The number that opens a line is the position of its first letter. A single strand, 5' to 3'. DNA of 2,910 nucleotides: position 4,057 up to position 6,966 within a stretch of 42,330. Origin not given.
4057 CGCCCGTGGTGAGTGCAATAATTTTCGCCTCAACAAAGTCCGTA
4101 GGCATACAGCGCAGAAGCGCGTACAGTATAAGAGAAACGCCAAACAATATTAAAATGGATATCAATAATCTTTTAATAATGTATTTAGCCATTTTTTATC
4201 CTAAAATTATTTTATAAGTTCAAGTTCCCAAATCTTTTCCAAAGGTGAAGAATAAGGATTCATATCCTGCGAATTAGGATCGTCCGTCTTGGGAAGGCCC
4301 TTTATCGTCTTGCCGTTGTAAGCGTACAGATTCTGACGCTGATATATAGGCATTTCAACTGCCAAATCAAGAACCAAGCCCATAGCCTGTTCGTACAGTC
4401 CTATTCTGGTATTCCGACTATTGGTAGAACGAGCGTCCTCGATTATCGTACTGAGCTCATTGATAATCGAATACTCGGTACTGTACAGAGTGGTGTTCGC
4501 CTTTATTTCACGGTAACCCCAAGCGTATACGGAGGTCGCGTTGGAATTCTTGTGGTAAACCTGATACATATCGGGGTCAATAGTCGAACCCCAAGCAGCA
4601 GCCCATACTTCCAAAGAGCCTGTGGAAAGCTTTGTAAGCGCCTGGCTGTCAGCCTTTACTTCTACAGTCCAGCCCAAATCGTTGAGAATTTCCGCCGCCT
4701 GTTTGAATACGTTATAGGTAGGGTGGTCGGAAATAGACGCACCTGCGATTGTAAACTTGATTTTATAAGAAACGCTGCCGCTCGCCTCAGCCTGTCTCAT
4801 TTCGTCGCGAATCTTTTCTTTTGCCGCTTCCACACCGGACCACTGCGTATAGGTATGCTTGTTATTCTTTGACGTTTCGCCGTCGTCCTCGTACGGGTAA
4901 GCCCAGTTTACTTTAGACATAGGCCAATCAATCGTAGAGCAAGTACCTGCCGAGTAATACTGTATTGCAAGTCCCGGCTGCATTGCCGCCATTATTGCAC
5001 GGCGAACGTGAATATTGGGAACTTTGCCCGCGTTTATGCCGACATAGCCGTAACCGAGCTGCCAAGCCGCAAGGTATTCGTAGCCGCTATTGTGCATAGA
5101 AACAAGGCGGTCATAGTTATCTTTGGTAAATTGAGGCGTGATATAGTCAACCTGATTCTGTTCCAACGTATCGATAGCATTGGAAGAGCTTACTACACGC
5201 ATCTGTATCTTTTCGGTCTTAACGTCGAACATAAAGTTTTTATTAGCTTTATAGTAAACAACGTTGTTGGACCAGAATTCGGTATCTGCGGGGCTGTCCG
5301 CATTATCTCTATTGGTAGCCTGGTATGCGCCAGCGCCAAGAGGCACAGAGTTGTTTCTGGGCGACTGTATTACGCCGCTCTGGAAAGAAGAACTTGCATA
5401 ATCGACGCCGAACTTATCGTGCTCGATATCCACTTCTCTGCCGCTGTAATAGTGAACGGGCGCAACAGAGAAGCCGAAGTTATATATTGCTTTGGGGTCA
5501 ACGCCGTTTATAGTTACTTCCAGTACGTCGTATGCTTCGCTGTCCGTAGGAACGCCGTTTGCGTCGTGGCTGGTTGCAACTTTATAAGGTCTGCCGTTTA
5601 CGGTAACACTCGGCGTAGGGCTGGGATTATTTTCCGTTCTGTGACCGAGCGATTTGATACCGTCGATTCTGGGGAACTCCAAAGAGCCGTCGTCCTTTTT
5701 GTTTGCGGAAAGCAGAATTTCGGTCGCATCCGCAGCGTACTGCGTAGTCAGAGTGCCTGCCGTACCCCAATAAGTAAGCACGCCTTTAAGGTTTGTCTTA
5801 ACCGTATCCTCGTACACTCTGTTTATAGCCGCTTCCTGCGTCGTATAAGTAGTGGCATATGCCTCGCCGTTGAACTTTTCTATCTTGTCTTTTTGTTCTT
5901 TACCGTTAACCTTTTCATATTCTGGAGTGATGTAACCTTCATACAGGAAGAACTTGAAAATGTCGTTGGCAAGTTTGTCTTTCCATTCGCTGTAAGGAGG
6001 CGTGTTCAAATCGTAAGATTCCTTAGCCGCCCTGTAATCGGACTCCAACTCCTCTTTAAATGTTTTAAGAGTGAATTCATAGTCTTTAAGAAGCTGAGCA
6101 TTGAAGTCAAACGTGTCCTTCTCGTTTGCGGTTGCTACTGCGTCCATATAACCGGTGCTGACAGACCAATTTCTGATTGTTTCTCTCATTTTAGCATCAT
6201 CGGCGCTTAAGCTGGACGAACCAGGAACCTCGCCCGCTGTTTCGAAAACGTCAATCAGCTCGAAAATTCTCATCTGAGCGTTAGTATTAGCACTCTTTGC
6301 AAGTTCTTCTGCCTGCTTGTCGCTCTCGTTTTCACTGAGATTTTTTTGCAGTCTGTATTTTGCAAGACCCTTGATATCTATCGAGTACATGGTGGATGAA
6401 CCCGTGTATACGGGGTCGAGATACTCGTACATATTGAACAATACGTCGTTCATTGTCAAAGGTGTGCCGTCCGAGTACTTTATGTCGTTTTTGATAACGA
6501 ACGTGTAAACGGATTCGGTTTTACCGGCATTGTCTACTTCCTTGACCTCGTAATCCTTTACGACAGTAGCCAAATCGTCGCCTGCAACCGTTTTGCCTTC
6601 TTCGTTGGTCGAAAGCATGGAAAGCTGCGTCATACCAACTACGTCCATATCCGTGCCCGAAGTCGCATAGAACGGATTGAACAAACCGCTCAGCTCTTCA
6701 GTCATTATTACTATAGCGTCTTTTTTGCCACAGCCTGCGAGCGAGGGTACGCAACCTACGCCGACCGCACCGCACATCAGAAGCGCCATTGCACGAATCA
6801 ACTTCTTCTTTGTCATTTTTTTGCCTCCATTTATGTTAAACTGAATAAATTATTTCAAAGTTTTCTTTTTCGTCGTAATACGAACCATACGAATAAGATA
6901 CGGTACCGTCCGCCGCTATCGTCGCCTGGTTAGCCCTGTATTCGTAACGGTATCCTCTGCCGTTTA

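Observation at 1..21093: Cell-envelope protease, two orphan lipoproteins and an Opp transporter arranged as one ~21-kb co-directional unit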

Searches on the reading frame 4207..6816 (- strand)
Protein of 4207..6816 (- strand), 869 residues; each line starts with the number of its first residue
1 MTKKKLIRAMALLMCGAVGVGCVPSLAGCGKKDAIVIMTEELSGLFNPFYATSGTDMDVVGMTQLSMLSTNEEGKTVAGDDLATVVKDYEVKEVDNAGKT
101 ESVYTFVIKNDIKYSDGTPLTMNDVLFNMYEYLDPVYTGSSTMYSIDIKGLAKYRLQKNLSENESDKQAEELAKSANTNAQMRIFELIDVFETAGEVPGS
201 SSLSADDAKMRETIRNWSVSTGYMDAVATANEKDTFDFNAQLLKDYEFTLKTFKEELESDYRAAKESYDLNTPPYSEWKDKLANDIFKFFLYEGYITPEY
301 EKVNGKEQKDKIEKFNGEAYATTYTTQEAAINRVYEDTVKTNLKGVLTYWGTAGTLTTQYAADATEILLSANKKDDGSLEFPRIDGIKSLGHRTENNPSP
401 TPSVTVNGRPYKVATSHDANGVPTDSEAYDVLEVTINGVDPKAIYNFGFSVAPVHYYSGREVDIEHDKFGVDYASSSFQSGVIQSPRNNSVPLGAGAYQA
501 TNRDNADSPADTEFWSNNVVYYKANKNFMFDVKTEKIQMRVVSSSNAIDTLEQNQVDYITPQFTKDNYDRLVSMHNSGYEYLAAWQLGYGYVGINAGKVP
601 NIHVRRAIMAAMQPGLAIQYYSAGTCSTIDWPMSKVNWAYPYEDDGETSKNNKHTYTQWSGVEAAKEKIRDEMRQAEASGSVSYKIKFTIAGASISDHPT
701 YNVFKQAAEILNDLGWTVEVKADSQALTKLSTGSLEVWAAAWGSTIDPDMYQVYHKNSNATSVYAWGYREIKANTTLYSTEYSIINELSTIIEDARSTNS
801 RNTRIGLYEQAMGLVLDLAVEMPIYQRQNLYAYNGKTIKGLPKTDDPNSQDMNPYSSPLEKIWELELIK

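Call 4: search_protein_families(library=pfam, proteins=[window:4207-6816:-], max_evalue=0.01)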
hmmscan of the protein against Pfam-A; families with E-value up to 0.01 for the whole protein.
window:4207-6816:- (869 aa): 1 family
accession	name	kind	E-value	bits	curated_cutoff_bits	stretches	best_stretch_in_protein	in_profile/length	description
PF00496.27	SBP_bac_5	-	1.6e-15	57.6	32.4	2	102-170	17-86/368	Bacterial extracellular solute-binding proteins, family 5 Middle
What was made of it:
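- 4207..6816 (-): 869-aa lipoprotein substrate-binding protein of family 5 (cluster C). It carries an insertion of ~300-370 aa, largely helical, at about residues 160-540. SBP_bac_5 57.6 bits against a cut-off of 32.4 (call 4).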

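Call 18: find_related_loci(query=A2, collection=genome_contigs, flank=10000)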
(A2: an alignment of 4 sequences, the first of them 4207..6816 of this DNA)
Query A2 (869 aa) in genome_contigs; peptide patterns used: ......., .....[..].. (x = any residue, [..] = any of these).
600 stretches matched a pattern (row limit reached: there are more); 580 encode a relative of the query (tblastn E <= 1e-3); the best 80 are kept; 80 distinct loci.
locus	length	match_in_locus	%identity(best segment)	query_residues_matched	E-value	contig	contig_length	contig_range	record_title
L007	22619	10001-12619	64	1-868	0e+0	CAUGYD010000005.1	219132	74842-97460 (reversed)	MAG TPA_asm: uncultured Eubacteriales bacterium isolate SRR16279986_bin.37_MetaWRAP_v1.3_MAG genome assembly, contig: ER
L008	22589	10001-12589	63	1-869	0e+0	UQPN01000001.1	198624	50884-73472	uncultured Clostridiales bacterium isolate UMGS509 genome assembly, contig: NODE_8_length_198624_cov_7.053790, whole gen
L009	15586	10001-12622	62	1-868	0e+0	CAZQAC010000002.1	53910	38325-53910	MAG TPA_asm: uncultured Lachnospiraceae bacterium isolate SRP225648_co1_134 genome assembly, contig: NODE_1005_length_53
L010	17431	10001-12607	61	1-869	0e+0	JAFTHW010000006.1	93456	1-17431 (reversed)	MAG: Clostridia bacterium isolate RGIG3833 Roe_deer_Cecum-1__c555, whole genome shotgun sequence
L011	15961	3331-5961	60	1-869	0e+0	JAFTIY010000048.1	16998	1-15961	MAG: Clostridia bacterium isolate RGIG3861 Roe_deer_Cecum-1__c289030, whole genome shotgun sequence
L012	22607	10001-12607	59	4-868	0e+0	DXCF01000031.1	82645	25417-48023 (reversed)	MAG TPA_asm: Candidatus Borkfalkia avicola isolate CHK192-19661 CHK192__C154133_L82645_SAMEA5754836, whole genome shotgu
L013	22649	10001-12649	59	1-869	0e+0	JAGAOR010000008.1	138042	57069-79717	MAG: Clostridia bacterium isolate RGIG8634 Water_deer_Cecum.Co__c129429, whole genome shotgun sequence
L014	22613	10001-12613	59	1-868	0e+0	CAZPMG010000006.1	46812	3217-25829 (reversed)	MAG TPA_asm: uncultured Clostridia bacterium isolate binchicken_co173_366 genome assembly, contig: NODE_2604_length_4681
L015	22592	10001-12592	59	1-869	0e+0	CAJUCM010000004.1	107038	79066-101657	MAG TPA_asm: uncultured Christensenella sp. isolate MGBC129052 genome assembly, contig: MGBC129052.4, whole genome shotg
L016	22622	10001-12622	58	1-869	0e+0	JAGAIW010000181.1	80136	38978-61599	MAG: Clostridia bacterium isolate RGIG8483 Water_deer_Cecum-1__c346611, whole genome shotgun sequence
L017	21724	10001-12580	59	2-869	0e+0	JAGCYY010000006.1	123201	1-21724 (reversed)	Bacterium isolate RGIG10250 Yak_Rumen-5__c450771, whole genome shotgun sequence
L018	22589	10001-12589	58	1-869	0e+0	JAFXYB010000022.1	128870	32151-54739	Bacterium isolate RGIG6850 Sheep_Rumen-4__c1323611, whole genome shotgun sequence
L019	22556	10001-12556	59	22-868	0e+0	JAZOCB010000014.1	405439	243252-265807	MAG: Christensenellaceae bacterium isolate T1900044757_TS20190223.MAGScoT_cleanbin_000018 SGB_2306_k141_2699976, whole g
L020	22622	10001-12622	56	3-867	0e+0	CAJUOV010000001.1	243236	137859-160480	MAG TPA_asm: uncultured Christensenellaceae bacterium isolate MGBC162829 genome assembly, contig: MGBC162829.1, whole ge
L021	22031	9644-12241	57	1-869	0e+0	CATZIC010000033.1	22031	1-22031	MAG TPA_asm: uncultured Clostridia bacterium isolate ERR9578231_bin.11_MetaWRAP_v1.3_MAG genome assembly, contig: ERZ185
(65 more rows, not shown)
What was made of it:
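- The carriers all come from animal or human gut samples (call 18).
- Tried and rejected: The SBP alignment was used instead (call 18).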

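Call 24: search_solved_structures(query=window:4207-6816:-, max_evalue=0.01, show_alignments=1)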
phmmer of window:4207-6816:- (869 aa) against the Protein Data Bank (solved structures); distinct sequences matched with E-value up to 0.01: 1.
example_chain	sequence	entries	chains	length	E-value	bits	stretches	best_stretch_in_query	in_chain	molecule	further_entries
8ay0_A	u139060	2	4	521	0.0033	18.9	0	93-161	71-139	Dipeptide-binding protein DppE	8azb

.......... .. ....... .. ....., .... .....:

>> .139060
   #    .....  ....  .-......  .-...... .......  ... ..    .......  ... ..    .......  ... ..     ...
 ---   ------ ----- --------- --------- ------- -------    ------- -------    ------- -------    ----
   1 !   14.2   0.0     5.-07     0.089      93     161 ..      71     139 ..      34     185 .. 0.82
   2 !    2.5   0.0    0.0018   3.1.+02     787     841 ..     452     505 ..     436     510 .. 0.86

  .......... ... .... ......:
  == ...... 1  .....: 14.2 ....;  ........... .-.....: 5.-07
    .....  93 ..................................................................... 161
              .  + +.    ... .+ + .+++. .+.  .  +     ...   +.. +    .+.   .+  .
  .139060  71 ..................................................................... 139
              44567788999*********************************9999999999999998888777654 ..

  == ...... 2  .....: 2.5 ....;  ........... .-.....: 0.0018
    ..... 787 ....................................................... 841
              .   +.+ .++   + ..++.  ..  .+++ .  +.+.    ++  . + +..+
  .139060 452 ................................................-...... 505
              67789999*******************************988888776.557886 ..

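Call 38: find_homologous_proteins(query=window:4207-6816:-, max_evalue=0.00001)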
Query window:4207-6816:- (869 aa): 1803 proteins with E <= 0.00001 among 8000 candidates; the best 120 are listed.
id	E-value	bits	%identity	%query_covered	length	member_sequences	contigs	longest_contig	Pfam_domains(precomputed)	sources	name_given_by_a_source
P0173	0.0e+0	1971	100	100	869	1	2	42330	PF00496.28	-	-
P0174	0.0e+0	1695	86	100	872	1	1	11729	PF00496.28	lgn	-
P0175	0.0e+0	1589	80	100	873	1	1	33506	PF00496.28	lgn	-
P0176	0.0e+0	1240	64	100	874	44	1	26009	PF00496.28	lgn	-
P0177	0.0e+0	1199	63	99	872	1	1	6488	PF00496.28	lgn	-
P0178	0.0e+0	1196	64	100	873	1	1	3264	PF00496.28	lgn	-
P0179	0.0e+0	1188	63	100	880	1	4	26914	PF00496.28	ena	-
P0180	0.0e+0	1187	63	100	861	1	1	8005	PF00496.28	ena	-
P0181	0.0e+0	1184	62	100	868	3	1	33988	PF00496.28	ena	-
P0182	0.0e+0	1181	63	100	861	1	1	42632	PF00496.28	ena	-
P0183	0.0e+0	1180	63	100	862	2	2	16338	PF00496.28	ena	-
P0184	0.0e+0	1179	61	100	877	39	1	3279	PF00496.28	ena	-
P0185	0.0e+0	1178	63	100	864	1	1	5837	PF00496.28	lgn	-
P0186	0.0e+0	1177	63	100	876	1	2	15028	PF00496.28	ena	-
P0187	0.0e+0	1176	63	100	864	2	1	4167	PF00496.28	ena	-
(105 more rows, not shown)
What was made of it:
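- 4207..6816 (-): 1,803 homologue clusters (call 38).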

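Call 43: search_solved_structures(query=A4, max_evalue=0.001, show_alignments=2)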
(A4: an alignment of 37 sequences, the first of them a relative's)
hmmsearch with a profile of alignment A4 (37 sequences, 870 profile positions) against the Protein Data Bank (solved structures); distinct sequences matched with E-value up to 0.001: 5.
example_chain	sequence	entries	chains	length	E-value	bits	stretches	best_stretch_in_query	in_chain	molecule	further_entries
5u4o_A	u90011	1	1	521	2e-06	29.7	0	795-850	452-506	ABC transporter substrate-binding protein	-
8ay0_A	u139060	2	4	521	2.5e-05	26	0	99-166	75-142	Dipeptide-binding protein DppE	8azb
5isu_A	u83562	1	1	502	0.0002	23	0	100-136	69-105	Lmo0135 protein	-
8are_A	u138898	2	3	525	0.00028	22.6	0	524-696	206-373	Oligopeptide-binding protein OppA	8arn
6wm6_A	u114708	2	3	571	0.00035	22.2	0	542-621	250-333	Extracellular solute-binding protein, family 5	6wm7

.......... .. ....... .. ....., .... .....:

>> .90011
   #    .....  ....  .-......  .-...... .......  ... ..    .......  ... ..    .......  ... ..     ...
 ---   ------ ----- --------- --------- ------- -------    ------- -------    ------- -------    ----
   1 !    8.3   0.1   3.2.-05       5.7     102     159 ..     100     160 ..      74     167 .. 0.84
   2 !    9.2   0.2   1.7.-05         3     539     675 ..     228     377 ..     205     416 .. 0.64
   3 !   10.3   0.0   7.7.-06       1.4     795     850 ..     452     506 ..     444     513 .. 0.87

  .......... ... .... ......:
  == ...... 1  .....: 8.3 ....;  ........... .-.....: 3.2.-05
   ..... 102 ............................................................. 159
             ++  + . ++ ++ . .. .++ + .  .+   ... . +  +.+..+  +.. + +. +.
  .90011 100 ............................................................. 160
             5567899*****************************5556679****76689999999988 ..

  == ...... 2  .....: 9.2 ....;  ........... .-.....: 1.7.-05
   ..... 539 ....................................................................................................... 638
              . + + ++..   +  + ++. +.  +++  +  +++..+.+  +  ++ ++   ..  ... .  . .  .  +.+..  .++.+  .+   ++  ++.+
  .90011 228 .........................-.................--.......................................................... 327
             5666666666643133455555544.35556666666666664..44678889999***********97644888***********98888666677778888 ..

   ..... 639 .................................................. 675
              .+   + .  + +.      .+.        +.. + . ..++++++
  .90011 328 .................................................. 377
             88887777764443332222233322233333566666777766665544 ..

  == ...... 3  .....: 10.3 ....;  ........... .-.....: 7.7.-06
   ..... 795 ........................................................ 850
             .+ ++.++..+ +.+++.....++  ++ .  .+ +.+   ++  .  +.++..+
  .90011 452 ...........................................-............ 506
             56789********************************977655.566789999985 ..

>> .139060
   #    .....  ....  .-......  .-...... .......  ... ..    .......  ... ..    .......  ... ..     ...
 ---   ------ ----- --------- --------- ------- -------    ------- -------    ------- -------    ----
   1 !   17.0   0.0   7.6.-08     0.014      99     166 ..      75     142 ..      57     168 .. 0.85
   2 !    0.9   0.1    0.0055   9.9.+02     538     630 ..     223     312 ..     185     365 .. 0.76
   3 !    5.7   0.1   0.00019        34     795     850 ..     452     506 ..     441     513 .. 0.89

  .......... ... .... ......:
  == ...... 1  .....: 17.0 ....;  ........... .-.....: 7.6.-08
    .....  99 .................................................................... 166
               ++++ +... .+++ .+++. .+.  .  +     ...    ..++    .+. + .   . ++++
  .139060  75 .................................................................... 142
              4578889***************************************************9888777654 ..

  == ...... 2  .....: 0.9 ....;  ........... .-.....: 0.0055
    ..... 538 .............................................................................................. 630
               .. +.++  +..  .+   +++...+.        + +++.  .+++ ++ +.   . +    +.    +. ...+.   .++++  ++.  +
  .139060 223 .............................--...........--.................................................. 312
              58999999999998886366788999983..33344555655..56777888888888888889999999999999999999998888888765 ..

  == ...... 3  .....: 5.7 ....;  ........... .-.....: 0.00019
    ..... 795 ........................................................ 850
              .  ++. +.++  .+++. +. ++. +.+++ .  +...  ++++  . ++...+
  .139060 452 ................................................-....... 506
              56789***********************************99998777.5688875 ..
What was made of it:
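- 4207..6816 (-): Profile-to-PDB mapping shows the insertion (call 43).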

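Call 55: search_protein_families(library=ncbifam, proteins=[window:4207-6816:-], max_evalue=0.01)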
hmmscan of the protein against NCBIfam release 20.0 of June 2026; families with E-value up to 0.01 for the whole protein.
window:4207-6816:- (869 aa): 2 families
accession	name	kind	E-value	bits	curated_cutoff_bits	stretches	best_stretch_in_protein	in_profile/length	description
NF045467.1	Opp4A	equivalog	7e-17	60.9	650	2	38-156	41-147/556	oligopeptide ABC transporter substrate-binding protein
TIGR04028.1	SBP_KPN_01854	hypoth_equivalog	2.6e-07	29.6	468.5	1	96-132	56-90/509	TIGR04028 family ABC transporter substrate-binding protein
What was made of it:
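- Its NCBIfam Opp4A score is 61 bits against a cut-off of 650 (call 55), and the single sequence gives only a marginal PDB hit, DppE at E = 0.0033 (call 24). The SBP has a unique insertion of ~300-370 aa and fails every curated equivalog cut-off (calls 43, 55).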

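Call 61: predict_structure(alignment_id=A4)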
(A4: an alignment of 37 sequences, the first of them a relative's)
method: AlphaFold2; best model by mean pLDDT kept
length: 869 residues; sequences in the alignment: 37
mean_pLDDT: 83.3   pTM: 0.81
mean pLDDT of the five models: 83.3, 81.2, 79.5, 76.8, 76.2
residues with pLDDT >= 90: 345; 70-90: 401; 50-70: 67; < 50: 56
segments of 3 or more residues with pLDDT < 50: 1-30, 43-56, 679-681, 760-763, 845-849
pLDDT, mean of each block of 10 residues (from residue 1): 44 39 37 81 44 49 87 88 95 84 95 93 93 75 77 89 74 85 95 90 92 96 92 92 96 87 82 89 93 92 81 93 94 95 88 80 89 88 92 85 95 93 94 92 86 82 87 85 71 89 89 80 94 91 81 90 82 88 80 87 94 90 86 88 90 87 92 77 77 73 92 88 69 74 65 68 58 83 92 87 91 92 86 89 55 73 85
secondary structure, 60 per line:
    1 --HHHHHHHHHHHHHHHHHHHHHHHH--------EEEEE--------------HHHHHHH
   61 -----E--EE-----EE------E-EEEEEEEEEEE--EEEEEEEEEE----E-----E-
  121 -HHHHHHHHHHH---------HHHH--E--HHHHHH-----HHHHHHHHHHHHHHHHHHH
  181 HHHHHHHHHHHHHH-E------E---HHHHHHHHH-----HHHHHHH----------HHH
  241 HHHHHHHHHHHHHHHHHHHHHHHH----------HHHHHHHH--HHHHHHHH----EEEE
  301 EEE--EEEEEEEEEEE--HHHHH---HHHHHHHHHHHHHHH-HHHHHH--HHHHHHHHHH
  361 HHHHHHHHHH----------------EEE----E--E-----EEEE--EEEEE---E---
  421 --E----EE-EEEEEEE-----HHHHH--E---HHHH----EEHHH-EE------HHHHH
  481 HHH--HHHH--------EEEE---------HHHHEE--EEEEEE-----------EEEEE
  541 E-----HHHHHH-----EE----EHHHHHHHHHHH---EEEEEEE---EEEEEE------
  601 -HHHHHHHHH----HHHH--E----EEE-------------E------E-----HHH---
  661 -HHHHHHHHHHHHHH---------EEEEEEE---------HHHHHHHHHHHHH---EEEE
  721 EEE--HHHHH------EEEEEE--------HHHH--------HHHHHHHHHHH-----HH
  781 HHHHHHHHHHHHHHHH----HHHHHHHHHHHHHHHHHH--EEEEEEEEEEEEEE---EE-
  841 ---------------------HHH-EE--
elements in order (helices of 4 or more, strands of 3 or more residues): H3-26 E35-39 H54-60 E86-96 E99-108 H122-132 H142-145 H151-156 H162-194 H207-215 H221-227 H238-264 H275-282 H285-292 E297-303 E306-316 H319-323 H327-341 H343-348 H351-370 E387-389 E403-406 E409-413 E431-437 H443-447 H454-457 H476-483 H486-489 E498-501 H511-514 E519-524 E536-541 H547-552 H565-575 E579-585 E589-594 H602-610 H615-618 E626-628 H662-675 E685-691 H701-713 E717-723 H726-730 E737-742 H751-754 H763-773 H779-796 H801-818 E821-834
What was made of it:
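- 4207..6816 (-): AF2 mean pLDDT 83.3 (call 61).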
